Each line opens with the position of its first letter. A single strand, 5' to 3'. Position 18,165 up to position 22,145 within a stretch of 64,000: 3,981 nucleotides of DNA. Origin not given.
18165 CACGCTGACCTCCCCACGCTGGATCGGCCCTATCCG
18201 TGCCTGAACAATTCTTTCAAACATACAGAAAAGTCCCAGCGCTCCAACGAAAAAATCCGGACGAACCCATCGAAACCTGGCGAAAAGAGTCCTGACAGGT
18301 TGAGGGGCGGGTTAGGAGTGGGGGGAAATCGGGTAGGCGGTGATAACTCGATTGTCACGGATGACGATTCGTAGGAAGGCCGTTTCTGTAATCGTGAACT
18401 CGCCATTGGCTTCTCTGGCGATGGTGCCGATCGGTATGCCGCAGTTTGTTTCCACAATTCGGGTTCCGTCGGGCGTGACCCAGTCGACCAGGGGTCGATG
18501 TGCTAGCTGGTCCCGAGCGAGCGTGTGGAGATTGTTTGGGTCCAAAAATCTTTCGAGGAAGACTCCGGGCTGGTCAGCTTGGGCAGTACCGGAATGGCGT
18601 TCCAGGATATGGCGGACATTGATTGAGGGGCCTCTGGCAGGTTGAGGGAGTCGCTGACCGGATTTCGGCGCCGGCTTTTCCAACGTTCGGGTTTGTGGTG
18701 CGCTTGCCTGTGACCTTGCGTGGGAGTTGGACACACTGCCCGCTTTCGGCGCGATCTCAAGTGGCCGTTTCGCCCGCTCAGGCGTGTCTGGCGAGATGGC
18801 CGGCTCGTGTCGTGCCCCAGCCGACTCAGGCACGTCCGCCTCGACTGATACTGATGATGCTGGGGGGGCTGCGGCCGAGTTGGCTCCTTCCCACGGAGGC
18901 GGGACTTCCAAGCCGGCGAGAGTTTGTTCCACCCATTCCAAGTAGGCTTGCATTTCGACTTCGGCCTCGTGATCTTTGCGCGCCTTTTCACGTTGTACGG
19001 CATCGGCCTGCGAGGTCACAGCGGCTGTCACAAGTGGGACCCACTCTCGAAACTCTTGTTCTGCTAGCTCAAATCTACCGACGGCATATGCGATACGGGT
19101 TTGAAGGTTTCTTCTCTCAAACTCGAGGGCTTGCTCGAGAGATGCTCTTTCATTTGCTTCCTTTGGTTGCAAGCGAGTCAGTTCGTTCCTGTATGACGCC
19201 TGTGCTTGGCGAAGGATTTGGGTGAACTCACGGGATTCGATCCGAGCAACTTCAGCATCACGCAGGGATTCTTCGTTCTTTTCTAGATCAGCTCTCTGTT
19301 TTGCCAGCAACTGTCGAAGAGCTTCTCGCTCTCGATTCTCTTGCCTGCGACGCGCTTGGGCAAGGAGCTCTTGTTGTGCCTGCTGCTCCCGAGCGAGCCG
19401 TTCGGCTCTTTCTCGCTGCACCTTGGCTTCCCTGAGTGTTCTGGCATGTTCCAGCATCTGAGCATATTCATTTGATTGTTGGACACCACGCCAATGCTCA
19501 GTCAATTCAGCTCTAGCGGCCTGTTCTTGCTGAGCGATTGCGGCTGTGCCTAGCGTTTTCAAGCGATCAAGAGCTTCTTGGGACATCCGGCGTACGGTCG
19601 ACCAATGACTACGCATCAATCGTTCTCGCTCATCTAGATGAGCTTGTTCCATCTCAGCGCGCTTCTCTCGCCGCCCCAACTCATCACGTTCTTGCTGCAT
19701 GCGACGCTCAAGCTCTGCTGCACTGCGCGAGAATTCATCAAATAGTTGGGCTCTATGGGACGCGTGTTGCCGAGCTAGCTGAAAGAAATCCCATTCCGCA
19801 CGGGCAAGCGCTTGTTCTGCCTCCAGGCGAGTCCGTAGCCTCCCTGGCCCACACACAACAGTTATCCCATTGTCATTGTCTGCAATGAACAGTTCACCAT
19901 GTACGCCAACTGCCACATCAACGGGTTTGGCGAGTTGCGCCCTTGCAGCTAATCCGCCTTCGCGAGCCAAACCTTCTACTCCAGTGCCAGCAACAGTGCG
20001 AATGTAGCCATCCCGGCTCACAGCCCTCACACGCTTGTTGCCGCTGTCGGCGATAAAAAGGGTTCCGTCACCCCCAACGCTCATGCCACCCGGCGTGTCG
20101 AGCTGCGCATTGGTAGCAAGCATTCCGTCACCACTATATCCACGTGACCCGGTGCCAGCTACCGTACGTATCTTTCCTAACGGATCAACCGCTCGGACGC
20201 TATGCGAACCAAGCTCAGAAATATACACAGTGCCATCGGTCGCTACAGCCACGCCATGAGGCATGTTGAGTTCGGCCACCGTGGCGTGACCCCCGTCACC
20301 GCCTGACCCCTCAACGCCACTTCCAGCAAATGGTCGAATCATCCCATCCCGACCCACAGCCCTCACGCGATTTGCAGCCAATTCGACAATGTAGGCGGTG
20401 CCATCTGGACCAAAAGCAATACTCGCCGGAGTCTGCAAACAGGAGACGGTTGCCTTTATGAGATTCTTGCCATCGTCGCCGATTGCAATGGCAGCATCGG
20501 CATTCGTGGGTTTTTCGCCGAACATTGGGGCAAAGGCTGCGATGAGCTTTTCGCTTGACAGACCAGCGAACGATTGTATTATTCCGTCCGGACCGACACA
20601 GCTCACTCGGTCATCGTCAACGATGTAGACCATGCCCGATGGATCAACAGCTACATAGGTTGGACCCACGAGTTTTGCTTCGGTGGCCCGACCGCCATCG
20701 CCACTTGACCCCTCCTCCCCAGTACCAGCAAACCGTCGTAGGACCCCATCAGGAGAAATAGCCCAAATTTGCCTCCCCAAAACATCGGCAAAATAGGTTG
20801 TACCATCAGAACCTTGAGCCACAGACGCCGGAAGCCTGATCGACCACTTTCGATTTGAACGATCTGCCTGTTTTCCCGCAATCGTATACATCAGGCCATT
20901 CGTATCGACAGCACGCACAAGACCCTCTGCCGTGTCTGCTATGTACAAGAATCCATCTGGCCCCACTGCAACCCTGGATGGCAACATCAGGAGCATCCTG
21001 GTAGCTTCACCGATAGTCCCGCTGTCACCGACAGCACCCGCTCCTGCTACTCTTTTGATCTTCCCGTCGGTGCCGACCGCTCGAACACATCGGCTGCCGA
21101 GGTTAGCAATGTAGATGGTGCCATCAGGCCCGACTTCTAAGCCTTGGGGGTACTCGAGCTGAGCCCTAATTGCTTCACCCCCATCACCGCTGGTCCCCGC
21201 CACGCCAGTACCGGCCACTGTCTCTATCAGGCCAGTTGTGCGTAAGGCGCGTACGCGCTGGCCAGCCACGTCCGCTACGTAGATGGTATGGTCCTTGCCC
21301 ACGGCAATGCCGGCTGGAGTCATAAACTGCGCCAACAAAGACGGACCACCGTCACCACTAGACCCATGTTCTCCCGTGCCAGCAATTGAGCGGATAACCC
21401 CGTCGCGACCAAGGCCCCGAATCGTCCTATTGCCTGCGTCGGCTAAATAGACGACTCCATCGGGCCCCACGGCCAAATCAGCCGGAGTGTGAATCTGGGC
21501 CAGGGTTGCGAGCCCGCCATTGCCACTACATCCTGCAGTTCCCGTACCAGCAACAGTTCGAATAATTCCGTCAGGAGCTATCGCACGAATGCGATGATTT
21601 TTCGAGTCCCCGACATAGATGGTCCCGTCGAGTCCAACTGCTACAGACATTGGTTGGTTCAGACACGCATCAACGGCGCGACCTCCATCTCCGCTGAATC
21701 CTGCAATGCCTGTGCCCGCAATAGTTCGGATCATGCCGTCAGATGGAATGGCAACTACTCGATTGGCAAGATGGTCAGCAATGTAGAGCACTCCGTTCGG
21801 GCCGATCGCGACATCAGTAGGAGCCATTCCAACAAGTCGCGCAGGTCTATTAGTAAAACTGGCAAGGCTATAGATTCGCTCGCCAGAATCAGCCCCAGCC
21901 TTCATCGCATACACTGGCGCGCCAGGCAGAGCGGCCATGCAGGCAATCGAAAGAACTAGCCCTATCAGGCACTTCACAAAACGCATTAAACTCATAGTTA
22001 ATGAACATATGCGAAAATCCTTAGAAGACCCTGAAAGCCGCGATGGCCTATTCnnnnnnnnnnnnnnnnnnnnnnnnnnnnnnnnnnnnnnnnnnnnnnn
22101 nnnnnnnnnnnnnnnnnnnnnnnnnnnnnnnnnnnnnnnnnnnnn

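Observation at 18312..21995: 1,227 aa secreted protein: double NHL propeller + 300 aa coiled-coil + unknown C-terminal globular domain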

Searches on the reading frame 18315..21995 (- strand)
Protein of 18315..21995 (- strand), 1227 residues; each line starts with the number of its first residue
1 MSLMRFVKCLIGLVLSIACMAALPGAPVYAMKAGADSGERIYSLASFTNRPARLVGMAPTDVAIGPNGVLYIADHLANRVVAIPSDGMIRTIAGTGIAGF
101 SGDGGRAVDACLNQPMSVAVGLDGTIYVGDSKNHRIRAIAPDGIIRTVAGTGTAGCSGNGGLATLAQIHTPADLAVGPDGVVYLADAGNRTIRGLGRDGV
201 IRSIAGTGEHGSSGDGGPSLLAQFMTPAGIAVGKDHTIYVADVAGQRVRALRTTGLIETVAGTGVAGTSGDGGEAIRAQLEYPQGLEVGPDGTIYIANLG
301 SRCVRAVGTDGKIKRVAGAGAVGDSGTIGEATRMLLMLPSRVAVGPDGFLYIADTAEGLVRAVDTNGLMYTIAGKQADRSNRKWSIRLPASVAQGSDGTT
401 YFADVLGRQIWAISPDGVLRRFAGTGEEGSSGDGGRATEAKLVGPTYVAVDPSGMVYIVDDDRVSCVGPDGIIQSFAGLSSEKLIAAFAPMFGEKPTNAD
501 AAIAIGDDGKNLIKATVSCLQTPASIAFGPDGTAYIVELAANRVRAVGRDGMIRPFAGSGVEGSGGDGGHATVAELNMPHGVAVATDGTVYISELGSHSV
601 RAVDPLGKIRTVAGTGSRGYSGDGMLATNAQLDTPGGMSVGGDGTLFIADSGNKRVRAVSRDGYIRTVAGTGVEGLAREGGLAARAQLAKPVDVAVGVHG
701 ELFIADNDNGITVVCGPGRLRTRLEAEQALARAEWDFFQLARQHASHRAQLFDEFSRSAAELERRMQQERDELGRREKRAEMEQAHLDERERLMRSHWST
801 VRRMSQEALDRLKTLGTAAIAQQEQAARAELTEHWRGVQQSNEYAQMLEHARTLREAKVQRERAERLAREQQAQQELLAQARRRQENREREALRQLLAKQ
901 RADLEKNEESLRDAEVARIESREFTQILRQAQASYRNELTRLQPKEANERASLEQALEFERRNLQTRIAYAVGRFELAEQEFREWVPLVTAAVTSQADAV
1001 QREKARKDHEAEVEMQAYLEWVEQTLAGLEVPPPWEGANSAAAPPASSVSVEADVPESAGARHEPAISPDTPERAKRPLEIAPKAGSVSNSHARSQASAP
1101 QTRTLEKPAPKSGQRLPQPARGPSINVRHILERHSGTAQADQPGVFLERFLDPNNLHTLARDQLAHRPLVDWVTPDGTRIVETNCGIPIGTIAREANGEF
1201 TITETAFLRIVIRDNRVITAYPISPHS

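Call 5: search_protein_families(library=pfam, proteins=[window:18315-21995:-], max_evalue=1)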
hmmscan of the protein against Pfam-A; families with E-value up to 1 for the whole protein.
window:18315-21995:- (1227 aa): 8 families
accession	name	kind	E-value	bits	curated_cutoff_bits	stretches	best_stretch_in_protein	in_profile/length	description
PF25021.1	TEN_NHL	-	2.1e-63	214.9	27.1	9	427-481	126-180/357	Teneurin NHL domain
PF01436.27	NHL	-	2.4e-39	131.9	20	8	112-137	1-26/28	NHL repeat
PF24684.1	Vgb_lyase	-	1.3e-14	54.1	50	2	282-423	98-217/290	Virginiamycin B lyase family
PF08450.18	SGL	-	2.4e-10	40.9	26.3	1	172-315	89-218/246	SMP-30/Gluconolactonase/LRE-like region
PF23500.1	DUF7133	-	0.00012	21.9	27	0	339-358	331-350/385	Domain of unknown function (DUF7133)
PF20067.5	SSL_N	-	0.0011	19.3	18.9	0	164-187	16-39/46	Strictosidine synthase-like, N-terminal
PF13449.12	Phytase-like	-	0.0045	17.4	27.6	0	581-611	72-102/284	Esterase-like activity of phytase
PF06420.17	Mgm101p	-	0.14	12.2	27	0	164-190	21-47/170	Mitochondrial genome maintenance MGM101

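Call 9: search_protein_families(library=ncbifam, proteins=[window:18315-21995:-], max_evalue=1)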
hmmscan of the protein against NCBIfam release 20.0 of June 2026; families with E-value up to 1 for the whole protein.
window:18315-21995:- (1227 aa): 7 families
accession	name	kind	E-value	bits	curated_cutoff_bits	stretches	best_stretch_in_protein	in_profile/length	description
NF033206.1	ScyE_fam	subfamily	1.4e-27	97.2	80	5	224-316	252-332/333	ScyD/ScyE family protein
NF035926.1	scyF_NHL_VPEP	equivalog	1e-21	77.5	350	3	167-381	100-291/376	scytonemin biosynthesis PEP-CTERM protein ScyF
TIGR02604.1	Piru_Ver_Nterm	subfamily_domain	1.3e-07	31.4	122.2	1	336-358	320-342/367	PVC-type heme-binding CxxCH protein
NF000022.1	stregra_B_VgbA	exception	1.3e-07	31.1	600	1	443-556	15-134/299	streptogramin B lyase Vgb(A)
NF047780.1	LIC12708_fam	subfamily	2.3e-05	23.4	150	0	59-131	59-138/391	LIC_12708 family protein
NF000096.1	stregra_B_VgbB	exception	0.021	14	600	0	221-258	179-216/295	streptogramin B lyase Vgb(B)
TIGR03606.1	non_repeat_PQQ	subfamily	0.16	10.8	434.55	0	514-547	23-56/454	glucose/sorbosone family PQQ-dependent dehydrogenase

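Call 17: find_homologous_proteins(query=window:18315-21995:-, max_evalue=1e-10)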
Query window:18315-21995:- (1227 aa): 7290 proteins with E <= 1e-10 among 8000 candidates; the best 120 are listed.
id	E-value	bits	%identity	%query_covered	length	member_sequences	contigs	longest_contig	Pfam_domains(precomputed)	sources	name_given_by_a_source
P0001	0.0e+0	2709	100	100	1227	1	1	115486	PF23500.2,PF24684.2,PF01436.28,PF25021.2,PF08450.19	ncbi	-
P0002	0.0e+0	1140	33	53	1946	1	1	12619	PF17164.11,PF01731.27,PF22807.3,PF02393.22,PF24684.2,PF01436.28,PF08450.19,PF04151.22,PF13449.13,PF07202.19,PF25021.2,PF06739.18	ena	-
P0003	0.0e+0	1032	38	53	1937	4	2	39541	PF04151.22,PF23500.2,PF13449.13,PF22807.3,PF02393.22,PF24684.2,PF01436.28,PF25021.2,PF06739.18,PF08450.19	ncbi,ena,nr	ncbi:MAG: hypothetical protein OXQ89_14085 [Rhodospirillaceae bacterium]|nr:hypothetical protein [Rh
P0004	8.1e-292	989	36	55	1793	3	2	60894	PF07494.18,PF06977.18,PF23500.2,PF13449.13,PF22807.3,PF02393.22,PF24684.2,PF01436.28,PF25021.2,PF06739.18,PF08450.19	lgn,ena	-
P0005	2.4e-286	971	39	54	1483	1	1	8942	PF07494.18,PF06977.18,PF23500.2,PF22807.3,PF24684.2,PF01436.28,PF08450.19,PF05787.20,PF02369.23,PF13449.13,PF20067.6,PF25021.2,PF06739.18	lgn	-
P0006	6.2e-285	967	39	53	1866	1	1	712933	PF23500.2,PF13449.13,PF02393.22,PF24684.2,PF01436.28,PF25021.2,PF06739.18,PF21456.3,PF08450.19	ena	-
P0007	1.2e-282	959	38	53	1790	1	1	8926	PF06977.18,PF23500.2,PF22807.3,PF02393.22,PF24684.2,PF01436.28,PF08450.19,PF05787.20,PF13449.13,PF20067.6,PF25021.2,PF06739.18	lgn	-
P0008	1.0e-281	956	39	53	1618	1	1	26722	PF06977.18,PF13449.13,PF20067.6,PF22807.3,PF02393.22,PF01436.28,PF25021.2,PF06739.18,PF08450.19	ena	-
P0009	1.1e-280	953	38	55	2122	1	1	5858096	PF07494.18,PF06977.18,PF01731.27,PF23500.2,PF22807.3,PF02393.22,PF24684.2,PF01436.28,PF21456.3,PF08450.19,PF13449.13,PF25021.2,PF06739.18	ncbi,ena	-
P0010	1.1e-278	946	37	53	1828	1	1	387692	PF05787.20,PF01731.27,PF13449.13,PF02393.22,PF24684.2,PF01436.28,PF25021.2,PF06739.18,PF08450.19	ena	-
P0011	6.6e-272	923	32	54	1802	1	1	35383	PF07494.18,PF06977.18,PF13449.13,PF20067.6,PF02393.22,PF24684.2,PF01436.28,PF25021.2,PF06739.18,PF08450.19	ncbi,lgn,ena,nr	ncbi:MAG: hypothetical protein OXN89_08380 [Bryobacterales bacterium]|nr:hypothetical protein [Bryob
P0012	5.1e-270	917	37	53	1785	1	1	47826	PF05787.20,PF06977.18,PF13449.13,PF20067.6,PF22807.3,PF24684.2,PF01436.28,PF25021.2,PF06739.18,PF08450.19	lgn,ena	-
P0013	3.5e-268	911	34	53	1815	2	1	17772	PF06977.18,PF13449.13,PF20067.6,PF22807.3,PF02393.22,PF24684.2,PF01436.28,PF25021.2,PF06739.18,PF08450.19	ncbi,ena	-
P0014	1.4e-263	896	36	52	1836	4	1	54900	PF05787.20,PF07494.18,PF23500.2,PF13449.13,PF20067.6,PF02393.22,PF24684.2,PF01436.28,PF25021.2,PF06739.18,PF08450.19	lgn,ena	-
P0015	3.8e-255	868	40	54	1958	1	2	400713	PF24771.4,PF07610.18,PF16640.12,PF02393.22,PF24684.2,PF01436.28,PF24501.2,PF22544.3,PF08450.19,PF22073.3,PF15780.12,PF13449.13,PF12371.15,PF25021.2,PF06739.18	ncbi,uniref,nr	ncbi:Serine/threonine-protein kinase PknD [Pandoraea terrae]|uniref:Serine/threonine-protein kinase 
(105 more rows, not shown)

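Call 19: list_cluster_members(proteins=[P0001])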
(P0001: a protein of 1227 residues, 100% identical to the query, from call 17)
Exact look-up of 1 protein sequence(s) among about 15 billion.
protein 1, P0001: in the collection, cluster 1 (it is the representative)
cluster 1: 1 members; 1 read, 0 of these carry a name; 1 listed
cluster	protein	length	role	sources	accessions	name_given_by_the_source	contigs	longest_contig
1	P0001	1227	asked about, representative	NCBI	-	-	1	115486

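Call 28: find_encoding_contigs(protein=P0001, flank=3000, max_places=2)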
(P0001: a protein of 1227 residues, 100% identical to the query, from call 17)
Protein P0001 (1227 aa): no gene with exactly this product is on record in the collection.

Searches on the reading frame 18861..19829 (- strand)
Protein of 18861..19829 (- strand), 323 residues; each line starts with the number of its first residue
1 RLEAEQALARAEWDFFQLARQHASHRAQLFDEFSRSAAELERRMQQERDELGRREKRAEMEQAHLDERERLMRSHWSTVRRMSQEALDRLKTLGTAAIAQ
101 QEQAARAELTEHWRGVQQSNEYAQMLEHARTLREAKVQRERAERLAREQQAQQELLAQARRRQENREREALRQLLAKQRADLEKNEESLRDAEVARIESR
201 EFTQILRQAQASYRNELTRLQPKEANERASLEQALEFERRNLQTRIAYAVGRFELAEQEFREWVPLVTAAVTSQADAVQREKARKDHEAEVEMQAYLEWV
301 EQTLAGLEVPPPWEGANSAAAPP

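Call 84: search_solved_structures(query=window:18861-19829:-, max_evalue=0.1)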
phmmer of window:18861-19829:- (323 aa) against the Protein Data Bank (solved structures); distinct sequences matched with E-value up to 0.1: 0.
